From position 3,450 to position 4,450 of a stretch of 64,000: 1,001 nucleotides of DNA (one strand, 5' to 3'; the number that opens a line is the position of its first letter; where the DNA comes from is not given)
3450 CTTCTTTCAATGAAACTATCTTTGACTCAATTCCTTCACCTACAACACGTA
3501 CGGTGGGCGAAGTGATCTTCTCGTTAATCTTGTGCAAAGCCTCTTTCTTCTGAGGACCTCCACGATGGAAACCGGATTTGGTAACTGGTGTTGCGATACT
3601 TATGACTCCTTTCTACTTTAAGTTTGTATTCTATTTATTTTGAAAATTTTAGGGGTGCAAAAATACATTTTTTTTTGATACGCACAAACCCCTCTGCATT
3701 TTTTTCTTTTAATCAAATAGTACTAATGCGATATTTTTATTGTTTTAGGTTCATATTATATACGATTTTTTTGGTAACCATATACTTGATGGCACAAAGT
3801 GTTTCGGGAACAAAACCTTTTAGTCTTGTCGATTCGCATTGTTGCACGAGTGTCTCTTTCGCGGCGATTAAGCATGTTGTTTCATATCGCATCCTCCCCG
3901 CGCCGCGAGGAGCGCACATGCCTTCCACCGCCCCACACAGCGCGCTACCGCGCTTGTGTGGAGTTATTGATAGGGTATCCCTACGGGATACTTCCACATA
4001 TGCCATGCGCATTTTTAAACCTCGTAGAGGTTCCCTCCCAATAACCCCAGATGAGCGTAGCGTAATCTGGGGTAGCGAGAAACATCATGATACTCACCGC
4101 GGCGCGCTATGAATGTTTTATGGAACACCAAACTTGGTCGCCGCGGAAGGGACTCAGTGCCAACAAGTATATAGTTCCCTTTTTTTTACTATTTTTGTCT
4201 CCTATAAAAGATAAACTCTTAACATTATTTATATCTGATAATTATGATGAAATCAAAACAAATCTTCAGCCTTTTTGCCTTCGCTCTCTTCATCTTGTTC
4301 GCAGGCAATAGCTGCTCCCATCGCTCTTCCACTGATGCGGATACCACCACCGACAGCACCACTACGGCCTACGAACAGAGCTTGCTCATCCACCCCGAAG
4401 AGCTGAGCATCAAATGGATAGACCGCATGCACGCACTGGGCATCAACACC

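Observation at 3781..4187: Unassigned ~400-nt structured RNA gene, copy A, with its own promoter box and terminator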

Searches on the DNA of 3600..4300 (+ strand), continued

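Call 51: search_with_rna_model(model_id=R1, sources=[window, L001, L003, L004, L005, L006, L007, L008, L009, L010, L011, L012, L013, L014, L015, L016, L017, L018, L019, L020, L021, L022, L023, L024, L025, L026, L027, L028, L029, L030, L031, L032, L033, L034, L035, L036, L037, L038, L039, L040, L041, L042, L043, L044, L045], max_evalue=0.01, make_alignment=true)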
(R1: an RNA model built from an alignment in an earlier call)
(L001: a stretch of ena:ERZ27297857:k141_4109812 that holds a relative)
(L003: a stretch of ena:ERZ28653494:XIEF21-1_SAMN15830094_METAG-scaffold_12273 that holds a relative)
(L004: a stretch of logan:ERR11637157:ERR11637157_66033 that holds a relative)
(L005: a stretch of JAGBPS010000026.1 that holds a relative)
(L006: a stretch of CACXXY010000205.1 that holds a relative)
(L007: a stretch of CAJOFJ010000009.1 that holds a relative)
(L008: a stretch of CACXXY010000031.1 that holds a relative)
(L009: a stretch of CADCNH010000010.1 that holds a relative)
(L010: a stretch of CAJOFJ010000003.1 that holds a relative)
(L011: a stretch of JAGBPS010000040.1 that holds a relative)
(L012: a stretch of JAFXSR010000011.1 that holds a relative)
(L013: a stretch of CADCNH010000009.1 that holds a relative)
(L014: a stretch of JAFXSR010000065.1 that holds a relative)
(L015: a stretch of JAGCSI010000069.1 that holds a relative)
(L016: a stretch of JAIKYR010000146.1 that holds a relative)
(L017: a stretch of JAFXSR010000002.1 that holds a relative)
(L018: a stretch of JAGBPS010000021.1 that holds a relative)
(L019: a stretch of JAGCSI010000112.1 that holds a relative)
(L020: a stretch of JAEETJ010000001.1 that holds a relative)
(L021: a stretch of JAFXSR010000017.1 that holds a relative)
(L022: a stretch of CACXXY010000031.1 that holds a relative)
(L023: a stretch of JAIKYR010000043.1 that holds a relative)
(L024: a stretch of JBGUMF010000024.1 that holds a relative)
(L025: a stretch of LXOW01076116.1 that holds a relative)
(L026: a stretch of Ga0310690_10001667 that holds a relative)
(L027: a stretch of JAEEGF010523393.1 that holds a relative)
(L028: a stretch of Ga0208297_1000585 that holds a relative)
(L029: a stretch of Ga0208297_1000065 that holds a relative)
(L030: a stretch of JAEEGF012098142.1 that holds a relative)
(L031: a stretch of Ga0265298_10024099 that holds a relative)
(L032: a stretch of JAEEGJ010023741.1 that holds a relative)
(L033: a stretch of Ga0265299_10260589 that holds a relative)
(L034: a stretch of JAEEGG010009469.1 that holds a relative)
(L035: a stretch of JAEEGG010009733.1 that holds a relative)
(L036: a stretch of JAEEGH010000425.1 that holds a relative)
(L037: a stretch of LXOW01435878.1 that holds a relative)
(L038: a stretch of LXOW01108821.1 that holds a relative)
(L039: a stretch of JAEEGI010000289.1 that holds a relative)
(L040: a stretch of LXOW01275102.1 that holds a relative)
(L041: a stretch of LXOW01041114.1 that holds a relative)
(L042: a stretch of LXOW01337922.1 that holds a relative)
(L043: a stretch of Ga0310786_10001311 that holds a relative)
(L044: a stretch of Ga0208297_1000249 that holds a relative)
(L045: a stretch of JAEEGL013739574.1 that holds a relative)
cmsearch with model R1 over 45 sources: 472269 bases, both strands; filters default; matches with E-value up to 0.01: 113.
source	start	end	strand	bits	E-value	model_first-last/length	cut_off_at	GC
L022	4993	5130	+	151.6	1.3e-33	1-138/138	no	0.54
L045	1501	1638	-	151.6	1.3e-33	1-138/138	no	0.54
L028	8828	8965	-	147.7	1.1e-32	1-138/138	no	0.55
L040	6410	6547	+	147.7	1.1e-32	1-138/138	no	0.52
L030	9117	9253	-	147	1.6e-32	1-138/138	no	0.53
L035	9364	9500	+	147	1.6e-32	1-138/138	no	0.53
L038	990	1124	-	146.6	2e-32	1-138/138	no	0.53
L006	24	160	+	146.1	2.7e-32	1-138/138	no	0.54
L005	5083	5217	+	145.3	4.2e-32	1-138/138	no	0.53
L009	310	447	+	144.7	5.6e-32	1-138/138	no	0.52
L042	5209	5346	+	143.9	8.9e-32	1-138/138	no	0.54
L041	762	899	-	143.1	1.4e-31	1-138/138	no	0.54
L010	4878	5012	+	143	1.4e-31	1-138/138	no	0.53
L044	6787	6921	-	142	2.4e-31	1-138/138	no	0.56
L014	4975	5111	+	141.9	2.7e-31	1-138/138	no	0.52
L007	149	284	+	141.5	3.3e-31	1-138/138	no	0.54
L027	200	334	+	141.3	3.6e-31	1-138/138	no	0.56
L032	2206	2340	-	141.3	3.6e-31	1-138/138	no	0.56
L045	14385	14521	-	140.9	4.6e-31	1-138/138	no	0.61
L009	4996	5130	+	140.5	5.6e-31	1-138/138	no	0.53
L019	4993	5130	+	140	7.5e-31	1-138/138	no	0.51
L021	4993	5130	+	140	7.5e-31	1-138/138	no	0.51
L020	4993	5130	+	139.7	8.7e-31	1-138/138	no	0.54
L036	4973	5110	+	139.7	8.7e-31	1-138/138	no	0.54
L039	10912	11049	-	139.7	8.7e-31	1-138/138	no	0.54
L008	2927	3063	+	138.9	1.4e-30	1-138/138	no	0.61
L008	5023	5159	+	138.3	1.9e-30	1-138/138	no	0.6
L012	5017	5153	+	135.7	7.9e-30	1-138/138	no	0.59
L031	5032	5168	+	134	2e-29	1-138/138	no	0.53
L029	1447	1583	-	132.2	5.2e-29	1-138/138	no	0.59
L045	12287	12423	-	132.1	5.6e-29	1-138/138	no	0.58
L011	4996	5133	+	130.8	1.2e-28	1-138/138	no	0.51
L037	1016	1151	+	130.2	1.6e-28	1-138/138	no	0.54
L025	7352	7489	-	129.1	2.9e-28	1-138/138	no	0.51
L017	2406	2542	+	128.9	3.2e-28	1-138/138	no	0.53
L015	3397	3531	+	128.7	3.6e-28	1-138/138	no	0.56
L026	9057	9193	+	125.8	1.8e-27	1-138/138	no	0.53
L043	631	767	+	125.8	1.8e-27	1-138/138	no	0.53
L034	8392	8528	+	124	4.7e-27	1-138/138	no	0.55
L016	4543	4677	-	123.7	5.5e-27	1-138/138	no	0.61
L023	4622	4757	+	122.3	1.2e-26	1-138/138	no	0.62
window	4015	4151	+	121.5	1.8e-26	1-138/138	no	0.52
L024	4999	5136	+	116.9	2.2e-25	1-138/138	no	0.64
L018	1932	2068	+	114.4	8.9e-25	1-138/138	no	0.51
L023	5011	5149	+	112.9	2e-24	1-138/138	no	0.65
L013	5002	5133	+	108.6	2.1e-23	1-138/138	no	0.58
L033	1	115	-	94.4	4.8e-20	1-116/138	3'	0.51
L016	4997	5139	-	88.1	1.5e-18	1-138/138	no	0.63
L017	2099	2227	-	87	2.8e-18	1-138/138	no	0.54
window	3854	3993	-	70.8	2e-14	1-138/138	no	0.58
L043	5654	5794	-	64.5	5.9e-13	1-138/138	no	0.52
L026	8171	8297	-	63.9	8.5e-13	1-138/138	no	0.51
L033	875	1001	+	63.9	8.5e-13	1-138/138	no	0.51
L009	1947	2089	-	62.8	1.5e-12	1-138/138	no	0.55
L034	8239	8368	-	62.6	1.7e-12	1-138/138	no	0.53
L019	4841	4989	-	62.1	2.2e-12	1-138/138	no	0.6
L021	4841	4989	-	61.3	3.4e-12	1-138/138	no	0.6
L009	158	306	-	58.9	1.3e-11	1-138/138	no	0.6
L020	799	910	+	55.4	8.7e-11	1-138/138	no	0.49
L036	779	890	+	55.4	8.7e-11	1-138/138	no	0.49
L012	1440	1542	-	54.9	1.1e-10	1-138/138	no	0.55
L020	4841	4989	-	52.8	3.6e-10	1-138/138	no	0.62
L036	4821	4969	-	52.8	3.6e-10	1-138/138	no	0.62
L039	11053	11201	+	52.8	3.6e-10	1-138/138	no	0.62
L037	624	760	-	43.5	5.7e-08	1-138/138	no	0.53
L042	5058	5205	-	42.8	8.4e-08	1-138/138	no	0.58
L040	6258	6406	-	42.5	1e-07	1-138/138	no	0.6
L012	6745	6912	-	41.9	1.4e-07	1-138/138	no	0.51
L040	4401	4508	-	41.3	1.9e-07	1-138/138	no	0.53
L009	1878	2010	+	41.3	2e-07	1-138/138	no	0.53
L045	6807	6969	+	41.2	2.1e-07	1-138/138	no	0.5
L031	4695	4789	-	39.9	4.1e-07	1-138/138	no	0.52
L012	1323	1466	+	38.9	7.3e-07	1-138/138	no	0.53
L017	1457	1605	-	38.2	1.1e-06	1-138/138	no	0.58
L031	3088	3182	-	37.9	1.2e-06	1-138/138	no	0.53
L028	10696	10801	+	36.2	3.1e-06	1-138/138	no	0.53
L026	8800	8878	-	35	6.2e-06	1-138/138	no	0.42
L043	374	452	-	35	6.2e-06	1-138/138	no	0.42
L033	294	372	+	35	6.2e-06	1-138/138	no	0.42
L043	5585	5717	+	34.4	8.6e-06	1-138/138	no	0.55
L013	1325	1432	+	34.1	9.8e-06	1-138/138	no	0.6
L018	3222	3353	+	32.1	3e-05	1-138/138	no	0.39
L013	1427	1515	-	31.8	3.6e-05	1-138/138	no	0.51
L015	4687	4819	+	29.5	0.00012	1-138/138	no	0.4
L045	1642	1790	+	29.4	0.00013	1-138/138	no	0.54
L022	4841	4989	-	29.4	0.00013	1-138/138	no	0.54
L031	4412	4538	+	28.5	0.00022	1-138/138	no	0.53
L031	2973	3062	+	28.3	0.00024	1-138/138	no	0.52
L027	2166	2255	-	27.2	0.00043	1-138/138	no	0.57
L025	7285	7411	+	26.8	0.00053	1-138/138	no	0.39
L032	291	374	+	26.6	0.0006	1-138/138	no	0.56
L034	8469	8578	-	26.5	0.00064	1-138/138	no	0.39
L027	1519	1591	+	26.3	0.00072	1-138/138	no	0.56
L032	949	1021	-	26.3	0.00072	1-138/138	no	0.56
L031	4580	4679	+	25.8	0.00091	1-138/138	no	0.51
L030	9120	9171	+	25.4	0.0012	82-133/138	no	0.6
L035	9446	9497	-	25.4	0.0012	82-133/138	no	0.6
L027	1405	1478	+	25.1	0.0014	1-138/138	no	0.58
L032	1062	1135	-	25.1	0.0014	1-138/138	no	0.58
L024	4537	4665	+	25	0.0014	1-138/138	no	0.6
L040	6488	6614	-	24.5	0.0019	1-138/138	no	0.5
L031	1762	1871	-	23.8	0.0028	1-138/138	no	0.53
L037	1092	1213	-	23.7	0.0029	1-138/138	no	0.48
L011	5074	5200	-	23.4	0.0034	1-138/138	no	0.38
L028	8746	8887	+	23.1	0.0041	1-138/138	no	0.46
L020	856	930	-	22.7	0.005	59-133/138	no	0.52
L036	836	910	-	22.7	0.005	59-133/138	no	0.52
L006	106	157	-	22.7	0.0052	82-133/138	no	0.62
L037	551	641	+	22.4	0.0059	1-138/138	no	0.54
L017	2045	2158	+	22.1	0.0071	1-138/138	no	0.45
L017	2483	2608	-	21.5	0.0097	1-138/138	no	0.47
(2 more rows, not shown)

Alignment A7: 113 matches aligned to the model, 259 columns, each read 5' to 3' on its own strand. Consensus structure (alignment columns), stored with it:
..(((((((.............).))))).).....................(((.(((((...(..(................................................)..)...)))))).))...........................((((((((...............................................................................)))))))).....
